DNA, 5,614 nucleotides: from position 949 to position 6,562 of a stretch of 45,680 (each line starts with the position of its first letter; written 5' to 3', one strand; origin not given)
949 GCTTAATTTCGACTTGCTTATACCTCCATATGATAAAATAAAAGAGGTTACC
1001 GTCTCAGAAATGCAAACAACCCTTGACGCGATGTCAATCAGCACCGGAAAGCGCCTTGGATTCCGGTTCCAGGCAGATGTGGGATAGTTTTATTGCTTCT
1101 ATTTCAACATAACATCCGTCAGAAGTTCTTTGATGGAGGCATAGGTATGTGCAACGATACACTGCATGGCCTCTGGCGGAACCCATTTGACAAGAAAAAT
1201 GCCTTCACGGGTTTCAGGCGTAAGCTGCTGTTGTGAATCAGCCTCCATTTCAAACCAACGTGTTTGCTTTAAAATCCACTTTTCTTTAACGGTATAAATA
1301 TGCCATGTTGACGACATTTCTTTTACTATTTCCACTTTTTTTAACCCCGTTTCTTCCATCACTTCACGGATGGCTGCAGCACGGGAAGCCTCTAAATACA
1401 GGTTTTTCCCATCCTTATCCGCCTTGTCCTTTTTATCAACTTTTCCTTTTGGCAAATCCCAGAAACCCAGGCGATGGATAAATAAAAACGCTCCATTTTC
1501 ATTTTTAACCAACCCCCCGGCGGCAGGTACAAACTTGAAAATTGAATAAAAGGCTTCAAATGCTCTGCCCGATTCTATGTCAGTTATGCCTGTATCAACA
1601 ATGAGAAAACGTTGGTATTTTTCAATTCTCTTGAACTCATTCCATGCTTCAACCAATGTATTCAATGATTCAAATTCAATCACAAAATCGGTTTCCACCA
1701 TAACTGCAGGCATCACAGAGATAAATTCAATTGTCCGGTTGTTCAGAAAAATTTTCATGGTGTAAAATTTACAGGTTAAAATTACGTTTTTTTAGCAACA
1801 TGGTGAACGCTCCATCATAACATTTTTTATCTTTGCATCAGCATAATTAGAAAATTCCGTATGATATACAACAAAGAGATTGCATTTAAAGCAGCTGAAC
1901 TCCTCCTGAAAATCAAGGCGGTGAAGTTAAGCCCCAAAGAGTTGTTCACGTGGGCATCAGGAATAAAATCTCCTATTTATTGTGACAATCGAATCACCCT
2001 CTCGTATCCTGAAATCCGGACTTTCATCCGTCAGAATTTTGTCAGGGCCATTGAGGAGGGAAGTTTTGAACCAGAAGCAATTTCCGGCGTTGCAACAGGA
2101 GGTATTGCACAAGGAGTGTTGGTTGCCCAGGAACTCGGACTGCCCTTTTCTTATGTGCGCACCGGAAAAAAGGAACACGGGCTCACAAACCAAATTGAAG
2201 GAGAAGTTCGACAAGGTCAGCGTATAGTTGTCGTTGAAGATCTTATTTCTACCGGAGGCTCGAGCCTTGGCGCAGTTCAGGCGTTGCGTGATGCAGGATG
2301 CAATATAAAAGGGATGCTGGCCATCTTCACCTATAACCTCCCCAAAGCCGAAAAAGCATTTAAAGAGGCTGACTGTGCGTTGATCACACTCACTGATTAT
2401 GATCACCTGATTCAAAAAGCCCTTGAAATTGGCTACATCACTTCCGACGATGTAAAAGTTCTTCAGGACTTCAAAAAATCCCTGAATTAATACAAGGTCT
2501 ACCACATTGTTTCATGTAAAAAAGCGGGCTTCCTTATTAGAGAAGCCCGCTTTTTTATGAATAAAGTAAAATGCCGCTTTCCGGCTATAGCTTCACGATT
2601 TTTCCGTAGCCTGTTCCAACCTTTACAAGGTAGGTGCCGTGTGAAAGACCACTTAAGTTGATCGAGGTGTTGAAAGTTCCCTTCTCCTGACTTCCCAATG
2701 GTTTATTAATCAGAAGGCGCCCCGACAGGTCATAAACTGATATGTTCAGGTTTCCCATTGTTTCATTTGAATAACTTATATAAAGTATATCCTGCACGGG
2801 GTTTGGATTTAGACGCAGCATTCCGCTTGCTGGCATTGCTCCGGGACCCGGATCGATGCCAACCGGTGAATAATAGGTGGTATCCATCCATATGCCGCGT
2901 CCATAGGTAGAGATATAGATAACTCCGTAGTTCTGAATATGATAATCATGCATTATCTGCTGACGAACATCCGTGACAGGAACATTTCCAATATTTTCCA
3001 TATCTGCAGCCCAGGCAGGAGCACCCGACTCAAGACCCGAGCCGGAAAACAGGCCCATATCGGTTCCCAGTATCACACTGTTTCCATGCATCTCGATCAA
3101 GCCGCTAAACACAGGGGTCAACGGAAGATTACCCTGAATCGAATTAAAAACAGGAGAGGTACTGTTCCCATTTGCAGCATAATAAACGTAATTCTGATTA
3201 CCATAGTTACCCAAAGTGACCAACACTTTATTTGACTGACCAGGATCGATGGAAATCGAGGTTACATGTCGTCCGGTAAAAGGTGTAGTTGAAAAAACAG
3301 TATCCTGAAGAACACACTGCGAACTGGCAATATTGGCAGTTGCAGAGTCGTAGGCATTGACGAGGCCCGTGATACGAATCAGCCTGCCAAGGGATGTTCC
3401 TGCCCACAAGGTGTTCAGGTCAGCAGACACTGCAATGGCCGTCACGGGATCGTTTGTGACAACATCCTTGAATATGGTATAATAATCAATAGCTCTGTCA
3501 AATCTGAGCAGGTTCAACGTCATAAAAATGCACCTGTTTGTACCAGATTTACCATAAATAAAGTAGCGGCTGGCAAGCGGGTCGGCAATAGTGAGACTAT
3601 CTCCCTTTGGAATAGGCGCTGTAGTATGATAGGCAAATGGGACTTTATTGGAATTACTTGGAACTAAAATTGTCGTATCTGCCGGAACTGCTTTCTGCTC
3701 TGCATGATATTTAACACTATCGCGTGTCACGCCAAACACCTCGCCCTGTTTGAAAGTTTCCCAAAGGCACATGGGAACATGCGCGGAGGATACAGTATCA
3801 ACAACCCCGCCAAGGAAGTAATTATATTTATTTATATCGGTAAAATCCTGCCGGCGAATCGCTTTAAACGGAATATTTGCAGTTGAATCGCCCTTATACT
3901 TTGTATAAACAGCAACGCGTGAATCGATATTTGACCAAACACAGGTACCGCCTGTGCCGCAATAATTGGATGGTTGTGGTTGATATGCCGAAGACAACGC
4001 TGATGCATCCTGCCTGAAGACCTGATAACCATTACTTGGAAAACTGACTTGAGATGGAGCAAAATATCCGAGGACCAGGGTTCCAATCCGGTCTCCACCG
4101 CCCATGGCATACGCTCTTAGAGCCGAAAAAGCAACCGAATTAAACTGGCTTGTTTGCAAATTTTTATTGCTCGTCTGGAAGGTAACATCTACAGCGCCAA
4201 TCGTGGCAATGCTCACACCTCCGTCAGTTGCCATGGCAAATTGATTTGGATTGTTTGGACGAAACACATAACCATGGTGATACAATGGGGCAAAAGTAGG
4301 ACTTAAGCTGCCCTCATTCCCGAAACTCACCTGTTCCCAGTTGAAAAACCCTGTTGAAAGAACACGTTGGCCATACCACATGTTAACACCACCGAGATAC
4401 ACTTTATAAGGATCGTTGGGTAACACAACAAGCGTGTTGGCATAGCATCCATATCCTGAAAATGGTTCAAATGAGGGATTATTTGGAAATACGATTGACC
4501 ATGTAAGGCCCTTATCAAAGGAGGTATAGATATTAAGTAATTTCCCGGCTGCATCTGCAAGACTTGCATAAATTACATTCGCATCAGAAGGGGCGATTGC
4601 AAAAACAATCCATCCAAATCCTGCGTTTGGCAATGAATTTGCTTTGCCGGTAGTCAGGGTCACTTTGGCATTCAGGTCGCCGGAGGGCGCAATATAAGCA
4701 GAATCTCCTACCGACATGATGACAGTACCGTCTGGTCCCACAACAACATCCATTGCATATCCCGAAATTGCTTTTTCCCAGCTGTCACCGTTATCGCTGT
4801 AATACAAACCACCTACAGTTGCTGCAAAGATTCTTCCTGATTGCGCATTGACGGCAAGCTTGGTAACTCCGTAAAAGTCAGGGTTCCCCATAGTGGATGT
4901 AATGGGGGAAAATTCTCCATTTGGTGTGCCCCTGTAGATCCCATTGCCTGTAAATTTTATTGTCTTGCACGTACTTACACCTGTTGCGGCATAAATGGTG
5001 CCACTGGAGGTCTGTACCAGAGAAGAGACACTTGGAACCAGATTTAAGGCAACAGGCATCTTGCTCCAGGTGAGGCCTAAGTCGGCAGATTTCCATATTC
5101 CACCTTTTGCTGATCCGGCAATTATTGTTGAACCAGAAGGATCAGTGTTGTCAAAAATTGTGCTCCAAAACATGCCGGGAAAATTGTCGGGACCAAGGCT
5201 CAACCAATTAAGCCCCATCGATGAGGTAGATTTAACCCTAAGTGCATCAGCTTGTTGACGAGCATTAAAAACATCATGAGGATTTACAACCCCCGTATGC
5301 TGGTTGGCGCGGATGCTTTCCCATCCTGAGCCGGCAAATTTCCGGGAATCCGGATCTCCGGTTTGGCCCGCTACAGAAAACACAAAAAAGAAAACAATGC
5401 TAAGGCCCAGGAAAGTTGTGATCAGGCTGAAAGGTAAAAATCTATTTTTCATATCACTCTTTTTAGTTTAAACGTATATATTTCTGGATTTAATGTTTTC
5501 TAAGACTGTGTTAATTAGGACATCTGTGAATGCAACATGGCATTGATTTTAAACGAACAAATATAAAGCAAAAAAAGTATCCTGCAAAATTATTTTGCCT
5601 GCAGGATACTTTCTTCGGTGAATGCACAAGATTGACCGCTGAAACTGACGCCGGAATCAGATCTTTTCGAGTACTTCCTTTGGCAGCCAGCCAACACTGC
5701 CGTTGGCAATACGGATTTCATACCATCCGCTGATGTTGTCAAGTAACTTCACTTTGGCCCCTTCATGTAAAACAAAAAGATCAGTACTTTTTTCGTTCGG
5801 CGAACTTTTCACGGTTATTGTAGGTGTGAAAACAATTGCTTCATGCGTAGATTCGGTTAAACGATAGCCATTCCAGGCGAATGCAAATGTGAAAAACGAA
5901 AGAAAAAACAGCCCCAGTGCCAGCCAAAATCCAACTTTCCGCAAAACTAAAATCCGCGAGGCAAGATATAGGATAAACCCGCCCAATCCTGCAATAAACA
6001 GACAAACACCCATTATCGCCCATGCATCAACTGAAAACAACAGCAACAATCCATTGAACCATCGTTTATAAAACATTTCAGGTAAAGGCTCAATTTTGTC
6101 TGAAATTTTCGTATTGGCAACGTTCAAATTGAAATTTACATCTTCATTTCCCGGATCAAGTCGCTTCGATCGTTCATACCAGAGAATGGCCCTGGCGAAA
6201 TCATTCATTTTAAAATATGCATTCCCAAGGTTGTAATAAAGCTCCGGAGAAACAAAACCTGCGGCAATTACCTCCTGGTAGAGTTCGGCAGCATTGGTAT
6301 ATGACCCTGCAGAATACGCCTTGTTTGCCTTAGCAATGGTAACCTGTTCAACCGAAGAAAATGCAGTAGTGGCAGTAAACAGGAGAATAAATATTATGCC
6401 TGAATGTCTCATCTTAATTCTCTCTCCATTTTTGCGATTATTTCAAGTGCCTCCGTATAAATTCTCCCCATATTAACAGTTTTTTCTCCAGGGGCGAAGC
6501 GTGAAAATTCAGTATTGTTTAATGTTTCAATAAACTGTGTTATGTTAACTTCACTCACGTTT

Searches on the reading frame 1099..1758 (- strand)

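Call 57: search_protein_families(library=pfam, proteins=[window:1099-1758:-], max_evalue=0.0001)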
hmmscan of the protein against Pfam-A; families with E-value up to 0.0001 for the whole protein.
window:1099-1758:- (219 aa): 1 family
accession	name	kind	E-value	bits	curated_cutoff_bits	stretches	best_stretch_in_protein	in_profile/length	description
PF00293.34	NUDIX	-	3.2e-13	50.3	21.1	1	76-198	2-118/134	NUDIX domain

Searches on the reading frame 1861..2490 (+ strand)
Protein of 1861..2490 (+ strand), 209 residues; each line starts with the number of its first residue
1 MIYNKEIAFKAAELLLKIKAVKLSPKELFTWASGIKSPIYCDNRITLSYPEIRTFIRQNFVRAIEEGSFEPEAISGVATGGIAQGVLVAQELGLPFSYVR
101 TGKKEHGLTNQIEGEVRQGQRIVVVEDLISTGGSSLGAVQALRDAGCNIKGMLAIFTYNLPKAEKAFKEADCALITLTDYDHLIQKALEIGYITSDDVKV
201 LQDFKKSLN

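Call 57: search_protein_families(library=pfam, proteins=[window:1861-2490:+], max_evalue=0.0001)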
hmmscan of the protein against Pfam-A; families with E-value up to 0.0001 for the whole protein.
window:1861-2490:+ (209 aa): 1 family
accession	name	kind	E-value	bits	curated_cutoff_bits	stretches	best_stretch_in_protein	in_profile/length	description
PF00156.33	Pribosyltran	-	1.1e-10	41.6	26.3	1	56-149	15-117/158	Phosphoribosyl transferase domain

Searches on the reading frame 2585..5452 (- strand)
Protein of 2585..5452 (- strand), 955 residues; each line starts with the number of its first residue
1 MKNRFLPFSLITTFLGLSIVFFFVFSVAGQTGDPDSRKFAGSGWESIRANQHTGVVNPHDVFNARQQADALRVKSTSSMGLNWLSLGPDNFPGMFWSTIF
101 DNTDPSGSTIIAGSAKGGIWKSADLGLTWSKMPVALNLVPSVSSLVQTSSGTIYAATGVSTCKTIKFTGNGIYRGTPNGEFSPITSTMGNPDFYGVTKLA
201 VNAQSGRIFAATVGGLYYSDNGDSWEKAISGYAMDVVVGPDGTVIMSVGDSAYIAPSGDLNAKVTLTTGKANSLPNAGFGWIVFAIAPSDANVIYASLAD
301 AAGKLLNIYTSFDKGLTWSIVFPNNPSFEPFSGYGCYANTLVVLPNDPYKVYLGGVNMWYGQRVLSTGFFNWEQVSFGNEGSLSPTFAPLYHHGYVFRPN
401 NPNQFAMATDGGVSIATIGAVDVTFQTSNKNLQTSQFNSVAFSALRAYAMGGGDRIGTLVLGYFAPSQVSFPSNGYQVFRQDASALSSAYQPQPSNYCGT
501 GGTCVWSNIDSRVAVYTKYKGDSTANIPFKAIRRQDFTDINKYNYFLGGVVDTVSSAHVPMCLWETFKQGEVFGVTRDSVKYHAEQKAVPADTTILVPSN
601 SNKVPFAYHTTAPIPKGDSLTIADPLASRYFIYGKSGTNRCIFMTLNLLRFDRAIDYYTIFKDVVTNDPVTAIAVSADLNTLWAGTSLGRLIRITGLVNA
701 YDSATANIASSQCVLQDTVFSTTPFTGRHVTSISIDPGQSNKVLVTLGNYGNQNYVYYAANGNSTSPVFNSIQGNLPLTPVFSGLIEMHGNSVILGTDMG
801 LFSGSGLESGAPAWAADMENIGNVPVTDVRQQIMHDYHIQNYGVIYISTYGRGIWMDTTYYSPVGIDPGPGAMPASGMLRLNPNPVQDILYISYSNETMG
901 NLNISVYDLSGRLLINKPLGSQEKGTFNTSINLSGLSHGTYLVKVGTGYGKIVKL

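Call 57: search_protein_families(library=pfam, proteins=[window:2585-5452:-], max_evalue=0.0001)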
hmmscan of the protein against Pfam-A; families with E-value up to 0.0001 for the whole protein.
window:2585-5452:- (955 aa): 1 family
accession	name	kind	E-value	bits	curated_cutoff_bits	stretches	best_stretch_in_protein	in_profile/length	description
PF18962.6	Por_Secre_tail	-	7e-13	49.1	27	1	883-953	3-70/75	Secretion system C-terminal sorting domain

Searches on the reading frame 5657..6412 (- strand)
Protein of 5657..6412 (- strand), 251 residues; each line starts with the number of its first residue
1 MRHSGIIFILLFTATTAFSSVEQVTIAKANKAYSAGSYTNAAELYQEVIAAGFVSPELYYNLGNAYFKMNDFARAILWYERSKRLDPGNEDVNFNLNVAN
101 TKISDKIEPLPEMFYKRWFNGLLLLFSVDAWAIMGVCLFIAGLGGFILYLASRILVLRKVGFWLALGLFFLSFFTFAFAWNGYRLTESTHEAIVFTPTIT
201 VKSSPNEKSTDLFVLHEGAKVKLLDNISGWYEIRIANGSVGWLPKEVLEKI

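Call 57: search_protein_families(library=pfam, proteins=[window:5657-6412:-], max_evalue=0.0001)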
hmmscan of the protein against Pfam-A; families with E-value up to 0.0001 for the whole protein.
window:5657-6412:- (251 aa): 9 families
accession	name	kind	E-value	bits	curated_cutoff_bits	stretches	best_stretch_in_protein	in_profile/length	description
PF00515.34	TPR_1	-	1.2e-10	41.1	27.8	1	57-89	2-34/34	Tetratricopeptide repeat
PF07719.23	TPR_2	-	2.9e-10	39.9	27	1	56-89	1-34/34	Tetratricopeptide repeat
PF13414.12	TPR_11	-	3e-10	40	26.8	1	32-69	4-41/42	TPR repeat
PF13432.12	TPR_16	-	1.8e-09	38.3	32.7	1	27-89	2-64/65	Tetratricopeptide repeat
PF13181.12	TPR_8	-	1.5e-07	31.4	25.7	1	57-88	2-33/34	Tetratricopeptide repeat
PF08239.17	SH3_3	-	3.2e-07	30.9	27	1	200-248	4-53/54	Bacterial SH3 domain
PF13176.12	TPR_7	-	1.1e-05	25.5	27.9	0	59-89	2-34/36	Tetratricopeptide repeat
PF14559.12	TPR_19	-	2.6e-05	24.9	25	1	33-91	2-60/68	Tetratricopeptide repeat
PF13428.12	TPR_14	-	8.1e-05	23.4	23.5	0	56-96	1-41/44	Tetratricopeptide repeat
